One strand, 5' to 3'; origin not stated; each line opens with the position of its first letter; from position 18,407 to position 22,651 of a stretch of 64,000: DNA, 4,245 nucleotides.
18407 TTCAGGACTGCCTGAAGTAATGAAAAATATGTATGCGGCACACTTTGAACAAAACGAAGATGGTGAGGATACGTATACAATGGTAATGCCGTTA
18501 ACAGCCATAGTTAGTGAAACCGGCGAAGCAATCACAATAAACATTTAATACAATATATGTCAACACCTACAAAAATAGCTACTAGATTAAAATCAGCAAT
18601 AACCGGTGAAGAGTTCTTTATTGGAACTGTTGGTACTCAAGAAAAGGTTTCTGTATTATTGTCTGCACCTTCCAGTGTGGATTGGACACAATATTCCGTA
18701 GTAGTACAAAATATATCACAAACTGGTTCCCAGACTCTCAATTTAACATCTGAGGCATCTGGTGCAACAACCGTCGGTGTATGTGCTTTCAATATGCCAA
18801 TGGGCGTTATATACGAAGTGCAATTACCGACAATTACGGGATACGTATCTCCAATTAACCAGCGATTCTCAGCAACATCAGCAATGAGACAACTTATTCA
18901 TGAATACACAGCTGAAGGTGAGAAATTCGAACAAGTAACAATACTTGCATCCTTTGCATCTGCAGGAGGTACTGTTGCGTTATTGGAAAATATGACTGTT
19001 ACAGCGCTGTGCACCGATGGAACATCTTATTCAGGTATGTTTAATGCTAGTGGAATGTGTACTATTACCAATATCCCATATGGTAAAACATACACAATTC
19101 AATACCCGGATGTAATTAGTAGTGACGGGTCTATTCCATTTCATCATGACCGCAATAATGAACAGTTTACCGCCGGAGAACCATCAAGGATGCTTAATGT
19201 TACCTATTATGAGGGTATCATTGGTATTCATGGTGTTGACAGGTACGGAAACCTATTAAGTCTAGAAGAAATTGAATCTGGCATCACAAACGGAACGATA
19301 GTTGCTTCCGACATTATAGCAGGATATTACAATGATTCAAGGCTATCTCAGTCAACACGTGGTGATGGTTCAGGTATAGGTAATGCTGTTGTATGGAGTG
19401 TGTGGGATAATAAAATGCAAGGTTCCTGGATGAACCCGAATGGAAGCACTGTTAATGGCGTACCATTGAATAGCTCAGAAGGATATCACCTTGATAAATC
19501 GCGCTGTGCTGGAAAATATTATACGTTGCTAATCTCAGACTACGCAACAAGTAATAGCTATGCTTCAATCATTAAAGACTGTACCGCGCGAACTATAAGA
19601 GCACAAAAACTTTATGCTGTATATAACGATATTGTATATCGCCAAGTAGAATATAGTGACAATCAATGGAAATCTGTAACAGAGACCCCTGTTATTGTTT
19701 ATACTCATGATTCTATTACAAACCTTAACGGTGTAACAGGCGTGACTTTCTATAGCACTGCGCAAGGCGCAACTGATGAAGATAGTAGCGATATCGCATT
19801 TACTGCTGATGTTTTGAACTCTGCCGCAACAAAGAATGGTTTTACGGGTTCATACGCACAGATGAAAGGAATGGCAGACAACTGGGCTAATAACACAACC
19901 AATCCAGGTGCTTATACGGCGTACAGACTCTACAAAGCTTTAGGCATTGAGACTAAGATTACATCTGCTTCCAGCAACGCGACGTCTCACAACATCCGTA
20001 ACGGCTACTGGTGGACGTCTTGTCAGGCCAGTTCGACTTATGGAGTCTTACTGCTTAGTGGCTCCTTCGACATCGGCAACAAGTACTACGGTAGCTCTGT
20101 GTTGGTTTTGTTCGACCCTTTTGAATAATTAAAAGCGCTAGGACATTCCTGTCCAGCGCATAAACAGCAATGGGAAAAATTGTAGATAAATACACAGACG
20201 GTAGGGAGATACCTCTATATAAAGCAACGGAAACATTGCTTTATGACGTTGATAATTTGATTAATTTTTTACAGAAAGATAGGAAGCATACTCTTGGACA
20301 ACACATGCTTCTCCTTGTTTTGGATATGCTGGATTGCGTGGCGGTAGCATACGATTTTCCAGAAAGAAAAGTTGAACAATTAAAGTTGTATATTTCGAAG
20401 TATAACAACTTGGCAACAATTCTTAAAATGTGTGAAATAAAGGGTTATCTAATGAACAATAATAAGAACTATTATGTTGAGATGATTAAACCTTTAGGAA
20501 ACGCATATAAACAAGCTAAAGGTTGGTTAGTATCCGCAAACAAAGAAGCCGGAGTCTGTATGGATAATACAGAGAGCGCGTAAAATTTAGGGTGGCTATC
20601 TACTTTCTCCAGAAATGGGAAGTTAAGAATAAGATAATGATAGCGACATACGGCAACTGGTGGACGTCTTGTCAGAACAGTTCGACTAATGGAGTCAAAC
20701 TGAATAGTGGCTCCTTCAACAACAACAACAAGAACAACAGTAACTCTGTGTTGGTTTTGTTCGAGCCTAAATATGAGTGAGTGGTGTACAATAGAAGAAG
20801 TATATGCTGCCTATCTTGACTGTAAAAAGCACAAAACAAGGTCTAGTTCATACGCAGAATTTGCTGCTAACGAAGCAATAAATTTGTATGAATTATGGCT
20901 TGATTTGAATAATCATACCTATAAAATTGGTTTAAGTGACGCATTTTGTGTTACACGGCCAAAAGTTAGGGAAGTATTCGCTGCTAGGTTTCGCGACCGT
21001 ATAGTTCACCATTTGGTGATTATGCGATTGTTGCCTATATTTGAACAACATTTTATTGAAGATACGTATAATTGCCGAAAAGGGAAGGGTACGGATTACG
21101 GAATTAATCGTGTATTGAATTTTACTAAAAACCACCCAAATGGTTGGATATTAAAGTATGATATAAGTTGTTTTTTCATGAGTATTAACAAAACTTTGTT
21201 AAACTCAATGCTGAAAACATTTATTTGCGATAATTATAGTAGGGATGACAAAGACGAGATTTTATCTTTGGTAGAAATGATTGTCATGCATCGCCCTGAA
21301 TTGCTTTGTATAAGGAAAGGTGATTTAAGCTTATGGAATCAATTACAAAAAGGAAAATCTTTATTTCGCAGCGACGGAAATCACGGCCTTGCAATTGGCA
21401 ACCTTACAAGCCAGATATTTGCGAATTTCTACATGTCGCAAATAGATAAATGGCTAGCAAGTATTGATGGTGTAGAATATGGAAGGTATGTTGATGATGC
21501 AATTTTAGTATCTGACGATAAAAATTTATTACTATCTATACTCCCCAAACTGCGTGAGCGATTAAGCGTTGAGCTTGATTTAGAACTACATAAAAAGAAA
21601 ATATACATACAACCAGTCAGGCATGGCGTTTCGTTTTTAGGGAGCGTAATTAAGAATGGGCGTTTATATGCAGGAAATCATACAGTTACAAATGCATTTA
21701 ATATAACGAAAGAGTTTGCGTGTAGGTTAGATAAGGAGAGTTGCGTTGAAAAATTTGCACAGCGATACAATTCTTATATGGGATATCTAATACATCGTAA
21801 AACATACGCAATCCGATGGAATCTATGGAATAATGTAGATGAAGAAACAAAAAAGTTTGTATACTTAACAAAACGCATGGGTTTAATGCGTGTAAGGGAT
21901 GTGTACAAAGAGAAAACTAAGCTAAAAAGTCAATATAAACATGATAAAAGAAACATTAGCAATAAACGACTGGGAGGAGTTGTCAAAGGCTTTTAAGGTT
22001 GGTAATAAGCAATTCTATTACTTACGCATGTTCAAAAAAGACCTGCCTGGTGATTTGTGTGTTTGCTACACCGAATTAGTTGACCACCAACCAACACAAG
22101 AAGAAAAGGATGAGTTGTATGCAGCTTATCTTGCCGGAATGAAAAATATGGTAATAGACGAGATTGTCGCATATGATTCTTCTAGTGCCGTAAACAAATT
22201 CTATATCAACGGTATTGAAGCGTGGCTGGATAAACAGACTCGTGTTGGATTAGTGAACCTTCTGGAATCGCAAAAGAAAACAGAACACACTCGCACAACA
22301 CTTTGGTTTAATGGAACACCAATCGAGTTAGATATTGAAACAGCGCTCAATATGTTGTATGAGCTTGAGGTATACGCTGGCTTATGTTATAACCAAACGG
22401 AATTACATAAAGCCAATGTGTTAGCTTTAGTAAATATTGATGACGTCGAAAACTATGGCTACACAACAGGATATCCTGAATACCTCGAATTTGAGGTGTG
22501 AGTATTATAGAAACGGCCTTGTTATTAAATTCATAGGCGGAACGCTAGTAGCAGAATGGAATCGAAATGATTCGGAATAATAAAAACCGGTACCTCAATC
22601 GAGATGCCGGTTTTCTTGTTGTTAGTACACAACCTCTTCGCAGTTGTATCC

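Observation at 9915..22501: Tandem triplication of a receptor-binding module with diversity-generating retroelements: three VR/TR pairs, two reverse transcriptases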

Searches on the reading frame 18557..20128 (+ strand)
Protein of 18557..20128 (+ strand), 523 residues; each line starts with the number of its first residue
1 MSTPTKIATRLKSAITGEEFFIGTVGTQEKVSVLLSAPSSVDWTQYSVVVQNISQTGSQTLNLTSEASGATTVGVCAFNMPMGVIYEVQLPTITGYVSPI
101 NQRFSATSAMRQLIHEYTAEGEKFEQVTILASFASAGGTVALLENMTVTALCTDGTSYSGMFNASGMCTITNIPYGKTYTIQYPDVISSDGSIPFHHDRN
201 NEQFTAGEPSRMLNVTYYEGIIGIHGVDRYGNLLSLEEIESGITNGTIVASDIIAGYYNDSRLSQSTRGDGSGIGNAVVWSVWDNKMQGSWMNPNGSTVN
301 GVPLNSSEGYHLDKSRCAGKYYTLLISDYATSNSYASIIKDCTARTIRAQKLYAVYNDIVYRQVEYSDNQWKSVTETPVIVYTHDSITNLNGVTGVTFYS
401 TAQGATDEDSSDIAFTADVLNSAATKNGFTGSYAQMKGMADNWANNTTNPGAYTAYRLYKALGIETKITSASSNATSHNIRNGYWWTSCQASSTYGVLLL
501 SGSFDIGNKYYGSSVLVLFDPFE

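Call 6: search_protein_families(library=pfam, proteins=[window:18557-20128:+], max_evalue=0.01)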
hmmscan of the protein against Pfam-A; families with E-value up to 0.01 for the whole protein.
window:18557-20128:+ (523 aa): 0 families

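Call 8: search_protein_families(library=phrogs, proteins=[window:18557-20128:+], max_evalue=0.001)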
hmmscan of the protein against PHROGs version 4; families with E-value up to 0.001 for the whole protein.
window:18557-20128:+ (523 aa): 0 families

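Call 46: search_solved_structures(query=window:18557-20128:+, max_evalue=10)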
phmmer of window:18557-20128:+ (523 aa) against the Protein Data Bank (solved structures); distinct sequences matched with E-value up to 10: 3.
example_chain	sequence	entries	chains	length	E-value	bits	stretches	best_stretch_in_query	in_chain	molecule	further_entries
7m8q_B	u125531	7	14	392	0.83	11.5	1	318-360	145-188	Methane monooxygenase beta chain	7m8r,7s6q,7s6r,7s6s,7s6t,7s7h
1mhy_B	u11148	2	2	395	0.83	11.5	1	318-360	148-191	METHANE MONOOXYGENASE HYDROXYLASE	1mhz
6vk4_B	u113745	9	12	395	0.84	11.5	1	318-360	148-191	Methane monooxygenase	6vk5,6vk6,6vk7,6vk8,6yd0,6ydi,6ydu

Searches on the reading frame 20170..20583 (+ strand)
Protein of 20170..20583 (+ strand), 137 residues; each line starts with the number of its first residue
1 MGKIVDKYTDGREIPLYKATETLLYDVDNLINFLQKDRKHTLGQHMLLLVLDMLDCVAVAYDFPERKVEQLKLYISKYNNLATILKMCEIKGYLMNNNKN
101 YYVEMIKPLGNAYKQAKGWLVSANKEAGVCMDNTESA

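Call 7: search_protein_families(library=pfam, proteins=[window:20170-20583:+], max_evalue=0.01)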
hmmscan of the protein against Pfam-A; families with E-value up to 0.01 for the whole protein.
window:20170-20583:+ (137 aa): 0 families

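Call 9: search_protein_families(library=phrogs, proteins=[window:20170-20583:+], max_evalue=0.001)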
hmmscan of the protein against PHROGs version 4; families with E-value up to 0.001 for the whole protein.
window:20170-20583:+ (137 aa): 1 family
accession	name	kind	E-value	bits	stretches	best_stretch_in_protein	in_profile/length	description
phrog_3206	-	DNA, RNA and nucleotide metabolism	3e-06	27.9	1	15-129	17-130/154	Avd protein of DGR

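Call 96: search_protein_families(library=ncbifam, proteins=[window:20170-20583:+], max_evalue=0.01)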
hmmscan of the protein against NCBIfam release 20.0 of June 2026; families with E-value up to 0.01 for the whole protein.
window:20170-20583:+ (137 aa): 1 family
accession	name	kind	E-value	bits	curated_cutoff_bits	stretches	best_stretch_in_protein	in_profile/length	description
NF033474.1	DivGenRetAVD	equivalog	0.0039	17.5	80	1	15-111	2-97/104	diversity-generating retroelement protein Avd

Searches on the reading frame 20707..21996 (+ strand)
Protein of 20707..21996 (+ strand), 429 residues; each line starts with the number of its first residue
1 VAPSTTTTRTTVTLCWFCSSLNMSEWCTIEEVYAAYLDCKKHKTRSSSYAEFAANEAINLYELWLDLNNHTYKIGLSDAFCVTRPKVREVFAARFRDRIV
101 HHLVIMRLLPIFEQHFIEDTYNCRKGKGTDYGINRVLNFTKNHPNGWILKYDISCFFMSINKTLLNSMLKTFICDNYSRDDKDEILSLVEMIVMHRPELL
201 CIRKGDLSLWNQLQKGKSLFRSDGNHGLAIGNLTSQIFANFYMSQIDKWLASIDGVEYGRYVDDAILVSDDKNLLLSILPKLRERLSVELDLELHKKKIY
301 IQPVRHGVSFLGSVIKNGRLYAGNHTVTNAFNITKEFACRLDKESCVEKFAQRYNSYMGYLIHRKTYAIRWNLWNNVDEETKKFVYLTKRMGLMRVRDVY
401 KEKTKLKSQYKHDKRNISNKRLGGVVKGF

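Call 7: search_protein_families(library=pfam, proteins=[window:20707-21996:+], max_evalue=0.01)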
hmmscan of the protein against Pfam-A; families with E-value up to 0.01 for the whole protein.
window:20707-21996:+ (429 aa): 1 family
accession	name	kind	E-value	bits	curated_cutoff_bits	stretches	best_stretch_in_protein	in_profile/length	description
PF00078.32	RVT_1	-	2e-15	57.5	29.6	1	87-313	9-203/205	Reverse transcriptase (RNA-dependent DNA polymerase)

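Call 9: search_protein_families(library=phrogs, proteins=[window:20707-21996:+], max_evalue=0.001)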
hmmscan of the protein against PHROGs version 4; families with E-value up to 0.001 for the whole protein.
window:20707-21996:+ (429 aa): 2 families
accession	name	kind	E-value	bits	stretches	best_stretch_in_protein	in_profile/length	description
phrog_1423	-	DNA, RNA and nucleotide metabolism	9.4e-76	256.8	1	25-405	105-467/1040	Reverse transcriptase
phrog_2825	-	DNA, RNA and nucleotide metabolism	3.2e-12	47.3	1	147-365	111-297/336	polymerase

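Call 96: search_protein_families(library=ncbifam, proteins=[window:20773-21996:+], max_evalue=0.01)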
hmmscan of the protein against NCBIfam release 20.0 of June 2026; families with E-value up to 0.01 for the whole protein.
window:20773-21996:+ (407 aa): 6 families
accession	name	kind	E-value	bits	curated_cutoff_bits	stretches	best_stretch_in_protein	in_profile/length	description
TIGR04416.1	group_II_RT_mat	equivalog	2.6e-25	89.3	300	2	26-154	24-153/353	group II intron reverse transcriptase/maturase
NF041747.1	Drt3a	equivalog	3.1e-13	49.8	200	1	111-278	98-236/412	antiviral reverse transcriptase Drt3a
NF038233.2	retron_St85_RT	exception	1.8e-12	47.2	235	1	122-294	87-231/289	retron St85 family RNA-directed DNA polymerase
NF041749.1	Drt4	equivalog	4.9e-10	39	450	1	188-282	177-271/489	antiviral reverse transcriptase Drt4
NF041746.1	Drt2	equivalog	2.2e-07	30.4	390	1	116-280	119-299/416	antiviral reverse transcriptase Drt2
NF042941.1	Retron_TIR_antiphage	equivalog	0.00021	20.2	600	0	205-259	139-196/464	TIR domain-containing anti-phage reverse transcriptase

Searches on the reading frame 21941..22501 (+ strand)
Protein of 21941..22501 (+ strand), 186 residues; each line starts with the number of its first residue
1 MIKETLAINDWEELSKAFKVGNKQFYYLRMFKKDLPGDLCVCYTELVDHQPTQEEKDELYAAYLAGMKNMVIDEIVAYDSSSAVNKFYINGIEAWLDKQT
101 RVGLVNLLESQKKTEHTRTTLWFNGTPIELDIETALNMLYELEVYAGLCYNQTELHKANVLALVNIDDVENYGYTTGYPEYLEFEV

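Call 7: search_protein_families(library=pfam, proteins=[window:21941-22501:+], max_evalue=0.01)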
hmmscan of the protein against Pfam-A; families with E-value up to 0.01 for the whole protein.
window:21941-22501:+ (186 aa): 0 families

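Call 9: search_protein_families(library=phrogs, proteins=[window:21941-22501:+], max_evalue=0.001)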
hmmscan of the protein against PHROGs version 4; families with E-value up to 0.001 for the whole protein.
window:21941-22501:+ (186 aa): 0 families

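Call 91: search_protein_families(library=pfam, alignment_id=A9, max_evalue=0.01)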
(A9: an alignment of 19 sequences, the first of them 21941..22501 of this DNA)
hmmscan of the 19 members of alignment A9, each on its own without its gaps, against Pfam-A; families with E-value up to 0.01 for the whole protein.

A. member 1, window:21941-22501:+ (186 aa): 0 families

B. families by the number of members that match (of 19 scanned): 2 families
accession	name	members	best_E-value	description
PF14301.12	DUF4376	11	1.4e-08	Domain of unknown function (DUF4376)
PF15014.12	CLN5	1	0.0054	Ceroid-lipofuscinosis neuronal protein 5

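Call 92: find_homologous_proteins(query=window:21941-22501:+, max_evalue=0.00001)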
Query window:21941-22501:+ (186 aa): 21 proteins with E <= 0.00001 among 53 candidates.
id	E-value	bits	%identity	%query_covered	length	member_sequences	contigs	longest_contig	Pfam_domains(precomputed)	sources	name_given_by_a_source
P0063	9.4e-121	418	100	100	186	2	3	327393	-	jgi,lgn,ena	jgi:hypothetical protein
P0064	2.7e-30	124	43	89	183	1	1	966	-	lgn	-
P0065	3.4e-30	123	48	72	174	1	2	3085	PF14301.13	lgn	-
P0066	1.4e-29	121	50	72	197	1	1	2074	PF14301.13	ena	-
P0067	9.2e-28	115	47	82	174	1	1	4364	-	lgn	-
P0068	2.4e-27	114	47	64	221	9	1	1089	-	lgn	-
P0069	3.9e-27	113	46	71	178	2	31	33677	-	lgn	-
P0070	2.1e-26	111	50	66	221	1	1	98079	-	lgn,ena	-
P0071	2.1e-26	111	42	81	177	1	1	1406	PF14301.13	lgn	-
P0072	7.0e-25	106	49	62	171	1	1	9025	-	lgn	-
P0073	1.3e-24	105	49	62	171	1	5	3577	-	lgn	-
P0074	3.8e-23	100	50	63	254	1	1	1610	-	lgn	-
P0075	1.4e-22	98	50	61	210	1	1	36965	-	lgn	-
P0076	7.6e-22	96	48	66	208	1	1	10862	-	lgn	-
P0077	4.3e-20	90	45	74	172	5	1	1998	-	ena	-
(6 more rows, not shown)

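Call 102: predict_structure(alignment_id=A10)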
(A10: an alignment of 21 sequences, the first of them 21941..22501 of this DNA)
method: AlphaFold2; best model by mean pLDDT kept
length: 186 residues; sequences in the alignment: 21
mean_pLDDT: 84.0   pTM: 0.74
mean pLDDT of the five models: 84.0, 83.6, 83.3, 83.1, 82.6
residues with pLDDT >= 90: 116; 70-90: 26; 50-70: 23; < 50: 21
segments of 3 or more residues with pLDDT < 50: 1-15, 34-36
pLDDT, mean of each block of 10 residues (from residue 1): 35 50 64 50 71 86 91 95 93 95 98 98 96 98 96 98 93 97 96
secondary structure, 60 per line:
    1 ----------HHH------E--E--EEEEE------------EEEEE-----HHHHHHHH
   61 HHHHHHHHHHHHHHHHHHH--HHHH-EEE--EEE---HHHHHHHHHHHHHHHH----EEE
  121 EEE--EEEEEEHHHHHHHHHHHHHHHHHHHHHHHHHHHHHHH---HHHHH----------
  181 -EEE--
elements in order: E26-30 E43-47 H53-79 H82-85 E87-89 E92-94 H98-113 E118-123 E126-131 H132-162 H166-170 E182-184
